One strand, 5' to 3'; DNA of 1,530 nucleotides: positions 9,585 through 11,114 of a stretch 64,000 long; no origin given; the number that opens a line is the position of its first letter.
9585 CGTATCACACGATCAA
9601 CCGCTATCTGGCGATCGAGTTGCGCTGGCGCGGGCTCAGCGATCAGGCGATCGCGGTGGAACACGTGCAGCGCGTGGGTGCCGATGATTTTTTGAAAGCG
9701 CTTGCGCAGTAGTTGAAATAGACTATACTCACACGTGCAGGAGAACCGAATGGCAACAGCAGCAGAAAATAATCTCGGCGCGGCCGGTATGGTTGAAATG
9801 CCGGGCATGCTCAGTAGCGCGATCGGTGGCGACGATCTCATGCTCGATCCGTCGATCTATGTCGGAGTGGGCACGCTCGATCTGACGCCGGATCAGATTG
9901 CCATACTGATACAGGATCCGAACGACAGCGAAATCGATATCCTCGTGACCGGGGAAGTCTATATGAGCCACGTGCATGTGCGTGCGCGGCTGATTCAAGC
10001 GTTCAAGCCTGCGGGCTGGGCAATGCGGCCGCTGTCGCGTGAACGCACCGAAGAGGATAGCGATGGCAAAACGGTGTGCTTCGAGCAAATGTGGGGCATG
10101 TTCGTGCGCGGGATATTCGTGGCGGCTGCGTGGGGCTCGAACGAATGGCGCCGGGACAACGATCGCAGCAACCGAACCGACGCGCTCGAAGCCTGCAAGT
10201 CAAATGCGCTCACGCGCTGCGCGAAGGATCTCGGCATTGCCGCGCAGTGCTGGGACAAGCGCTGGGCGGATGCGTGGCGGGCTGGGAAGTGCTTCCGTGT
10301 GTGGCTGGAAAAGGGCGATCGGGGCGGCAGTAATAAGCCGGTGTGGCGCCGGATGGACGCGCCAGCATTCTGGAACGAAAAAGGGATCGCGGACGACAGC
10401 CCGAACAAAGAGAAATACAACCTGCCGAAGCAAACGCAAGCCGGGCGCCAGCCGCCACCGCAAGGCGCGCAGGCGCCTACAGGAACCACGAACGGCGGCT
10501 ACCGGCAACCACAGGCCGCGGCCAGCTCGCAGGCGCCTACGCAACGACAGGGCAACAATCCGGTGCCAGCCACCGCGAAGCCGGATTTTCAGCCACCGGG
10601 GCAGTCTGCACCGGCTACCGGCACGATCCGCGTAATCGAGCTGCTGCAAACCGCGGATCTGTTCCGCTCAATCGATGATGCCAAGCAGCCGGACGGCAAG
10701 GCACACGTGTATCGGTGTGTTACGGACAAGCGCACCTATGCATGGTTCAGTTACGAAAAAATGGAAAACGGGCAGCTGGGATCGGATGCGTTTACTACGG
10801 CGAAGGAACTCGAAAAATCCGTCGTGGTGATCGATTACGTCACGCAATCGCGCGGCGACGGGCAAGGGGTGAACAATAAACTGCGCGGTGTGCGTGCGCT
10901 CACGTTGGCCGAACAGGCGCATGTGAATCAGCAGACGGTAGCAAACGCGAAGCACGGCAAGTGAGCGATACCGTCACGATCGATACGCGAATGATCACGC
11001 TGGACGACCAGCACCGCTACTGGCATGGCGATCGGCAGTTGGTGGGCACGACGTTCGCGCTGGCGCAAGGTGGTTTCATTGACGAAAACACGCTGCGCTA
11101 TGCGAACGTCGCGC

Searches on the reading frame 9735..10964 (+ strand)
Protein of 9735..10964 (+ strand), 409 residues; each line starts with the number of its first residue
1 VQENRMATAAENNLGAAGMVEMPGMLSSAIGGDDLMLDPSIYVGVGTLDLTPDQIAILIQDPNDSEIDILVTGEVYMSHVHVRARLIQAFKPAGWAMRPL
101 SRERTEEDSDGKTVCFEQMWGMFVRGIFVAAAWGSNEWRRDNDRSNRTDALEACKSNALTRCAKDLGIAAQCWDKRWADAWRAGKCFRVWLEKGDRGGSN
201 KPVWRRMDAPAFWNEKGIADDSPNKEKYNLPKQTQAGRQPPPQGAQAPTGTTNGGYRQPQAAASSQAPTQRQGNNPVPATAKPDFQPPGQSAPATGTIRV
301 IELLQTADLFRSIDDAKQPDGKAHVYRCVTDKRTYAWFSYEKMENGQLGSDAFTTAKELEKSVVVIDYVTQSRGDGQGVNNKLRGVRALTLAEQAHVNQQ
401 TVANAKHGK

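Call 7: search_protein_families(library=pfam, proteins=[window:9735-10964:+], max_evalue=0.01)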
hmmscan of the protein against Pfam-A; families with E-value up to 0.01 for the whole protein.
window:9735-10964:+ (409 aa): 1 family
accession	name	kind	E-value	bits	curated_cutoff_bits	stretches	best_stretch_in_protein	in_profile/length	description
PF06420.17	Mgm101p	-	1.9e-28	99.6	27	1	41-209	5-163/170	Mitochondrial genome maintenance MGM101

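Call 8: search_protein_families(library=phrogs, proteins=[window:9735-10964:+], max_evalue=0.001)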
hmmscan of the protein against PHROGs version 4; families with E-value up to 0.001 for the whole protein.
window:9735-10964:+ (409 aa): 0 families

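Call 21: find_related_loci(query=window:9735-10964:+, collection=viral_contigs, flank=8000)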
Query window:9735-10964:+ (409 aa) in viral_contigs; peptide patterns used: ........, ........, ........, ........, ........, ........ (x = any residue, [..] = any of these).
3 stretches matched a pattern, but none encodes a relative of the query by tblastn (E <= 1e-3).

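Call 29: find_homologous_proteins(query=window:9735-10964:+)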
Query window:9735-10964:+ (409 aa): 11 proteins with E <= 0.001 among 7244 candidates.
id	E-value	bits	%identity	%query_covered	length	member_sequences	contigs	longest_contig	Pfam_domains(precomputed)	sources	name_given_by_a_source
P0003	1.4e-276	935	100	99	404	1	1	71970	PF06420.18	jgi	jgi:hypothetical protein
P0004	9.5e-66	241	40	87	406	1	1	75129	PF06420.18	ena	-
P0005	8.8e-43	165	40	54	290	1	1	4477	PF06420.18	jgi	jgi:hypothetical protein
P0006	9.3e-42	162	43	51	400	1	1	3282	PF06420.18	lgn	-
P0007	3.2e-39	153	39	54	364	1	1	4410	PF06420.18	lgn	-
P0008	1.9e-36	144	36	69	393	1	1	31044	PF06420.18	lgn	-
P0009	1.6e-34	138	48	40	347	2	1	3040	PF06420.18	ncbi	-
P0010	2.1e-33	134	42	51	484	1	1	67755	PF06420.18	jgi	jgi:hypothetical protein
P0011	1.1e-32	132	43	40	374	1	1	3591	PF06420.18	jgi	jgi:hypothetical protein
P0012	2.4e-32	131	41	47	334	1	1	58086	PF06420.18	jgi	jgi:Mitochondrial genome maintenance MGM101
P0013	2.0e-30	124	40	50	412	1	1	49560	PF06420.18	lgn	-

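Call 30: find_encoding_contigs(protein=P0004, flank=10000, max_places=2)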
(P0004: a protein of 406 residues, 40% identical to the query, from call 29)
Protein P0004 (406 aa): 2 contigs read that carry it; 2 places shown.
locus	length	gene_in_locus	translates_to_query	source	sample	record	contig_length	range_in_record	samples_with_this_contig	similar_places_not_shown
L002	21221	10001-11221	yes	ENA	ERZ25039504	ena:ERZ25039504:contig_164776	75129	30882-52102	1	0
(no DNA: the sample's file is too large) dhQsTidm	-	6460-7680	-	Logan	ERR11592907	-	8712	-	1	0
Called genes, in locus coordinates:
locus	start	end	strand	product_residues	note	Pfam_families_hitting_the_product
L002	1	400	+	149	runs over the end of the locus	-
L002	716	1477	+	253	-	-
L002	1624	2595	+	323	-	PF12224:Amidoligase_2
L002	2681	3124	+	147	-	PF06094:GGACT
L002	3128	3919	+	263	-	-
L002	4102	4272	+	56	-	-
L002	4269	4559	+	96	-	-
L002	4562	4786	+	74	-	-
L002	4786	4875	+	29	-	-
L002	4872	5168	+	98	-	-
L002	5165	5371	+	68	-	-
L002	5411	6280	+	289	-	PF02195:ParB_N (weak), PF17762:HTH_ParB (weak)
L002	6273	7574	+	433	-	-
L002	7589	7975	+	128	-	-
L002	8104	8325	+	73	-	-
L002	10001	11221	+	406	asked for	PF06420:Mgm101p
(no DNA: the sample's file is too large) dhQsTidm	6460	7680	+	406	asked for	PF06420:Mgm101p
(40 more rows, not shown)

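Call 31: find_encoding_contigs(protein=P0010, flank=10000, max_places=2)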
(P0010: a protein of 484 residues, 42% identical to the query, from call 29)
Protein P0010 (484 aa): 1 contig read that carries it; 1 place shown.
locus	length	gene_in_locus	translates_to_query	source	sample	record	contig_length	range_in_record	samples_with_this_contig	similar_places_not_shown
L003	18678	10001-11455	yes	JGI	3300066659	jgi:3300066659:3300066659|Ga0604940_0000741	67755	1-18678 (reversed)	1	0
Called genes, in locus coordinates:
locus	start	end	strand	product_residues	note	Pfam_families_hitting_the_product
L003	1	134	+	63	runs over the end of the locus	-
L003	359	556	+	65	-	-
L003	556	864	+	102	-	-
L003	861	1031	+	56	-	-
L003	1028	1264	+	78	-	-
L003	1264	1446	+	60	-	-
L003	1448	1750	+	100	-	-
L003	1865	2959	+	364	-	-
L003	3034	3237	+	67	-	-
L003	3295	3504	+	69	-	-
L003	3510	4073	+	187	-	-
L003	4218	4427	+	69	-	-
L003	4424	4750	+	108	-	-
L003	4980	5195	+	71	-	-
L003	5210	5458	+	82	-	-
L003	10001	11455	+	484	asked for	PF06420:Mgm101p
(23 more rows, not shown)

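Call 32: find_encoding_contigs(protein=P0012, flank=10000, max_places=2)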
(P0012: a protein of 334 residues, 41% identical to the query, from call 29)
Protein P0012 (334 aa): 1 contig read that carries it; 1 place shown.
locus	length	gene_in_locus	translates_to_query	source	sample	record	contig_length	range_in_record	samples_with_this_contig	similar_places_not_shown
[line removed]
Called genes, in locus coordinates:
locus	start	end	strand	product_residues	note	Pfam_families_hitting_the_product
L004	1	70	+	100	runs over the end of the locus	-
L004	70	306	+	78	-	-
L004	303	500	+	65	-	-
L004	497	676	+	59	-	-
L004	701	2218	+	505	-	PF00004:AAA (weak)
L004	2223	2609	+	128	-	-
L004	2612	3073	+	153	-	-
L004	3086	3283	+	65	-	PF11211:DUF2997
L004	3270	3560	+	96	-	-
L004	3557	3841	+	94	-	-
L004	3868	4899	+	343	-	PF11348:DUF3150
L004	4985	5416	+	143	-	-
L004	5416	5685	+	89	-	-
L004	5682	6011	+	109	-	-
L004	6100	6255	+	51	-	-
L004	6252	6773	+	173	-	-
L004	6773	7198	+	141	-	-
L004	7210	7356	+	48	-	-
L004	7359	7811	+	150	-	PF03692:CxxCxxCC (weak)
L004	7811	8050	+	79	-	-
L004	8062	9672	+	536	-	PF02195:ParB_N, PF17762:HTH_ParB (weak)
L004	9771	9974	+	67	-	-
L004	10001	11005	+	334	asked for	PF06420:Mgm101p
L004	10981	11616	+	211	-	-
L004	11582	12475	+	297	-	-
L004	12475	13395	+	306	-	PF13730:HTH_36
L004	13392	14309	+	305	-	PF01695:IstB_IS21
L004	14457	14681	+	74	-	-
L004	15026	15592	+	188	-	-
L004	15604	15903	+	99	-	-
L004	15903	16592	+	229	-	-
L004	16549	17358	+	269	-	-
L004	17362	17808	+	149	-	?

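Call 43: find_encoding_contigs(protein=P0013, flank=10000, max_places=2)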
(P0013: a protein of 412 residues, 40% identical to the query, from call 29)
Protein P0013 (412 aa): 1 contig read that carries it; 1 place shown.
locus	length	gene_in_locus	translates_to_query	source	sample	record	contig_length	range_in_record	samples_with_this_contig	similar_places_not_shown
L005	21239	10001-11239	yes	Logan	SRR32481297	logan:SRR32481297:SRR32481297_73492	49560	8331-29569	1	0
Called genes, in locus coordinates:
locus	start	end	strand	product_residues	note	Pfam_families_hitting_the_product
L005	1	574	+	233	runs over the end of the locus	PF19474:DUF6011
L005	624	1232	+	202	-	-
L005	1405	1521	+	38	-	-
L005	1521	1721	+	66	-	-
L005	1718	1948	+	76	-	-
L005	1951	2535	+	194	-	-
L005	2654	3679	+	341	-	PF06067:DUF932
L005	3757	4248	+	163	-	-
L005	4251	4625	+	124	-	-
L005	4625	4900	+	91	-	-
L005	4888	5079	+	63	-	-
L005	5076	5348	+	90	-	-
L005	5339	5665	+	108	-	-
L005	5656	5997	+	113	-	-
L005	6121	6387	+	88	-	-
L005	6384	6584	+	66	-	-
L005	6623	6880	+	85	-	-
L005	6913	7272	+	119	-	-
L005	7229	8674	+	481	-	-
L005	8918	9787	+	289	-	PF07505:DUF5131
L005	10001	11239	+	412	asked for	PF06420:Mgm101p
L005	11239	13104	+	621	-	PF01935:DUF87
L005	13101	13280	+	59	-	-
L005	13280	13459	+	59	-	-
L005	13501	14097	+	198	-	-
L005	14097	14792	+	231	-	-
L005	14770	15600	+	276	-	-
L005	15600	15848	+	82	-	-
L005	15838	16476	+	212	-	PF01930:Cas_Cas4 (weak), PF12705:PDDEXK_1 (weak)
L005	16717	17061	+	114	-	-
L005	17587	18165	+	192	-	-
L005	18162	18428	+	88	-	-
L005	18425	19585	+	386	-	-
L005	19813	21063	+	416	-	PF05063:MT-A70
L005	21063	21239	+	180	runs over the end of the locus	-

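Call 44: find_encoding_contigs(protein=P0008, flank=10000, max_places=2)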
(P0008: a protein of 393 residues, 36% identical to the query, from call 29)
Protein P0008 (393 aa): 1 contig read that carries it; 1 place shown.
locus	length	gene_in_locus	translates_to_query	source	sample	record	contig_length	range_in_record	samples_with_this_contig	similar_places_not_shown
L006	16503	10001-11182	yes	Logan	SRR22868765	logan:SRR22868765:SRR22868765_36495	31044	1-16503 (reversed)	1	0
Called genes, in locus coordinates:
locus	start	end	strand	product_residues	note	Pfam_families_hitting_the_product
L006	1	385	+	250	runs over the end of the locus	-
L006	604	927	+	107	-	PF08401:ArdcN (weak)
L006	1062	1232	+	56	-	-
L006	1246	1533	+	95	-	-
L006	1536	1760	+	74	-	-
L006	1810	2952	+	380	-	-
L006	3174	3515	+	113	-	-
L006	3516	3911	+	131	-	-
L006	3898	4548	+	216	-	-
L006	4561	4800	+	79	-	-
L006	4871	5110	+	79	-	-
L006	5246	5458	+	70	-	-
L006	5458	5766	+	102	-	-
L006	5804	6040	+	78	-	-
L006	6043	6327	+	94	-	-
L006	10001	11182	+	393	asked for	PF06420:Mgm101p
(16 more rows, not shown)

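Call 65: find_related_loci(query=A4, collection=viral_contigs, flank=8000)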
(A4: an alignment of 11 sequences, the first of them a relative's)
Query A4 (404 aa) in viral_contigs; peptide patterns used: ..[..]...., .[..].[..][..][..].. (x = any residue, [..] = any of these).
28 stretches matched a pattern; 4 encode a relative of the query (tblastn E <= 1e-3); 4 distinct loci.
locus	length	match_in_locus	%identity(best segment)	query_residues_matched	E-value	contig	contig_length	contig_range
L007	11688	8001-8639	39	34-259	5e-44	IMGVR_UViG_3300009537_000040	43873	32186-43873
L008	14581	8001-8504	44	37-214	2e-36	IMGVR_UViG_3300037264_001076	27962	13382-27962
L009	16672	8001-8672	33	10-238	4e-33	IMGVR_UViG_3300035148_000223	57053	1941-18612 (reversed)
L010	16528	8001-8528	36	34-213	8e-31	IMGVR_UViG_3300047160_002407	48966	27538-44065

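Call 91: find_encoding_contigs(protein=P0005, flank=5000, max_places=2)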
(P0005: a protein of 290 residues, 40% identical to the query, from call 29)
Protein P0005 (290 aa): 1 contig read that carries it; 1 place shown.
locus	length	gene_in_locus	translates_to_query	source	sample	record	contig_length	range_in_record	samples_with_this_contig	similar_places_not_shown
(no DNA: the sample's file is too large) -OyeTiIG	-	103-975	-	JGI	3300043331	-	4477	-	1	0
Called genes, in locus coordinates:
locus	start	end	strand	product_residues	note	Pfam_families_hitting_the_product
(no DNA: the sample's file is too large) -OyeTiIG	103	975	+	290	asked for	PF06420:Mgm101p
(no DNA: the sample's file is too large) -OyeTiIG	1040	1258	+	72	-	-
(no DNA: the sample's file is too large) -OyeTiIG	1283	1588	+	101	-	-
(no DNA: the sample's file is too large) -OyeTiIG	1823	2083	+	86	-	-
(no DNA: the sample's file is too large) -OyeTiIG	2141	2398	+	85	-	-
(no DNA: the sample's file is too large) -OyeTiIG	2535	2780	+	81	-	PF13560:HTH_31, PF01381:HTH_3, PF12844:HTH_19 (weak), PF13443:HTH_26 (weak)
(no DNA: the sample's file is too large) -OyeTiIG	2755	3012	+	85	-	-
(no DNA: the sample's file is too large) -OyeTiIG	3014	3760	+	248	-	-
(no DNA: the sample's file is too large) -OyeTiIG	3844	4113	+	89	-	-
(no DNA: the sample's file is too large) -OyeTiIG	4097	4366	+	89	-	-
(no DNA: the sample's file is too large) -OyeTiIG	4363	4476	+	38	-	?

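Call 92: find_encoding_contigs(protein=P0007, flank=5000, max_places=2)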
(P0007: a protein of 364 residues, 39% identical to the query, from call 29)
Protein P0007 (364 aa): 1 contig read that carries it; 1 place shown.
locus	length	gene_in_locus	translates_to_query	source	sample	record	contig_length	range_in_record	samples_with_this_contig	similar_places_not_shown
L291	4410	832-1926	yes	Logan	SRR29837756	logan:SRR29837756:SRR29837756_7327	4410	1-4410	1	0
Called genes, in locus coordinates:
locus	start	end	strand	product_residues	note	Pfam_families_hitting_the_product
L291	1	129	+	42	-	?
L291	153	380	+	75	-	-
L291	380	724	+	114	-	-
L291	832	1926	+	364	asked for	PF06420:Mgm101p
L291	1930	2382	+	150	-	-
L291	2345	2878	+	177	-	-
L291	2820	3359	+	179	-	-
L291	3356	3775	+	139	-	-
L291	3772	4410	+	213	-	?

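Call 93: find_encoding_contigs(protein=P0006, flank=5000, max_places=2)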
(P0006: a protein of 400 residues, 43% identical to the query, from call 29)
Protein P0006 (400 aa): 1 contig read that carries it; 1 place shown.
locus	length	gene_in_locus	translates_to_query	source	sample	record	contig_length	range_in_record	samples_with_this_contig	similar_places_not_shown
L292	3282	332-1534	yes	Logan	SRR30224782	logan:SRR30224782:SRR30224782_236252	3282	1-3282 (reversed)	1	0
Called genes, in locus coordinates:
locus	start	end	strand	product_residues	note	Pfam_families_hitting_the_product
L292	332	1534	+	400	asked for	PF06420:Mgm101p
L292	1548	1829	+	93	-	-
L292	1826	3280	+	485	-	?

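Call 96: search_dna_similar(query=window:9735-10964:+, collection=phages, mode=protein, max_rows=15)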
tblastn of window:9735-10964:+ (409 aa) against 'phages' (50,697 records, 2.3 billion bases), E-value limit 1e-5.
No match.

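Call 101: find_related_loci(query=A10, collection=viral_contigs, flank=9000)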
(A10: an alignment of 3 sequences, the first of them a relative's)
Query A10 (621 aa) in viral_contigs; peptide patterns used: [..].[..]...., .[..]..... (x = any residue, [..] = any of these).
274 stretches matched a pattern; 7 encode a relative of the query (tblastn E <= 1e-3); 7 distinct loci.
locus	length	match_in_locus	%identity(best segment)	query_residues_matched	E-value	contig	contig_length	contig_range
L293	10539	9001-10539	37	3-557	7e-87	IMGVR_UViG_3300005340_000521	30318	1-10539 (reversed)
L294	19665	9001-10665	31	8-613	2e-77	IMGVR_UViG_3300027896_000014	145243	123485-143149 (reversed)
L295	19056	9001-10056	39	5-353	7e-71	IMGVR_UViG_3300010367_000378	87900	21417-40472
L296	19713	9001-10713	32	8-618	3e-66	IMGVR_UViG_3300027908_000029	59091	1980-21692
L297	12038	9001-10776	34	7-609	2e-71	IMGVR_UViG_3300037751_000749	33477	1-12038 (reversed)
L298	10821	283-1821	34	8-569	6e-84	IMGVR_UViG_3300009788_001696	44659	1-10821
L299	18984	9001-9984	37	7-341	1e-56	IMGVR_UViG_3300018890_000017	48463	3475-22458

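Call 108: search_protein_families(library=pfam, proteins=[L005:17587-18165:+, L005:16717-17061:+], max_evalue=0.01)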
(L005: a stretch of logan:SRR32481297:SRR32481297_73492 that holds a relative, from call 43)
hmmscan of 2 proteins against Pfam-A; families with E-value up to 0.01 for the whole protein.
L005:17587-18165:+ (192 aa): 0 families

L005:16717-17061:+ (114 aa): 0 families
